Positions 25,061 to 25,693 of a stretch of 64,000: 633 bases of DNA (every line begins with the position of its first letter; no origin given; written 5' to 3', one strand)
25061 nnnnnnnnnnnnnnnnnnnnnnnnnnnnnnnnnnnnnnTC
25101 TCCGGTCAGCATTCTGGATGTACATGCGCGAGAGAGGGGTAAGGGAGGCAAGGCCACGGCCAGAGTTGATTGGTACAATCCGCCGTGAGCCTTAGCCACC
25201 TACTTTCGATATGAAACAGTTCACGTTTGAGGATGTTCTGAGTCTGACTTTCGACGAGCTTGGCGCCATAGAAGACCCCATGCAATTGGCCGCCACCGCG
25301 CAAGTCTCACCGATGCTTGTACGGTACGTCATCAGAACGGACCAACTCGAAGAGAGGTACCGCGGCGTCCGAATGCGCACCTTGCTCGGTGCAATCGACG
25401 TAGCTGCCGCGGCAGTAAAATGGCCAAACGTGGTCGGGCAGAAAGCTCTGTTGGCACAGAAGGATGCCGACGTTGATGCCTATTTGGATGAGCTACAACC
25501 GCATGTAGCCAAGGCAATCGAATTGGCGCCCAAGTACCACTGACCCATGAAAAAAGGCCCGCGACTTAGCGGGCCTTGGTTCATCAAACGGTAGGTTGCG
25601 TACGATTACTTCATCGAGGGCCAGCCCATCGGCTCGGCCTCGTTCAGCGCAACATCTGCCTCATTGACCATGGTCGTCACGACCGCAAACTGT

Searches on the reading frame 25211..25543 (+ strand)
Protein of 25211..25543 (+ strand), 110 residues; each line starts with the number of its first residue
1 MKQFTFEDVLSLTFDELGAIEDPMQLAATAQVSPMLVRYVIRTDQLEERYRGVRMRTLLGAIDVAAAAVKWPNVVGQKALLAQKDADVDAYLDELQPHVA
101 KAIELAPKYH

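Call 5: search_protein_families(library=pfam, proteins=[window:25211-25543:+], max_evalue=0.1)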
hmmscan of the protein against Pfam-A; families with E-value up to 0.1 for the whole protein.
window:25211-25543:+ (110 aa): 1 family
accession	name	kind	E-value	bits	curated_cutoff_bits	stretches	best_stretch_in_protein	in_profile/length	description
PF19508.4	DUF6042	-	0.067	13.3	26.8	1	7-70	112-174/219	Family of unknown function (DUF6042)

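Call 6: search_protein_families(library=padloc, proteins=[window:25211-25543:+], max_evalue=0.1)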
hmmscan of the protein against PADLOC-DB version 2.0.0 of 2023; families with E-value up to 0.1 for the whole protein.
window:25211-25543:+ (110 aa): 0 families

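Call 7: search_protein_families(library=ncbifam, proteins=[window:25211-25543:+], max_evalue=0.1)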
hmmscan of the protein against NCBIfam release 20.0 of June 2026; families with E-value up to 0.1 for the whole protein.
window:25211-25543:+ (110 aa): 0 families

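Call 34: search_protein_families(library=phrogs, proteins=[window:25211-25543:+], max_evalue=0.01)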
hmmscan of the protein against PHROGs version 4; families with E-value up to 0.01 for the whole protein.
window:25211-25543:+ (110 aa): 0 families
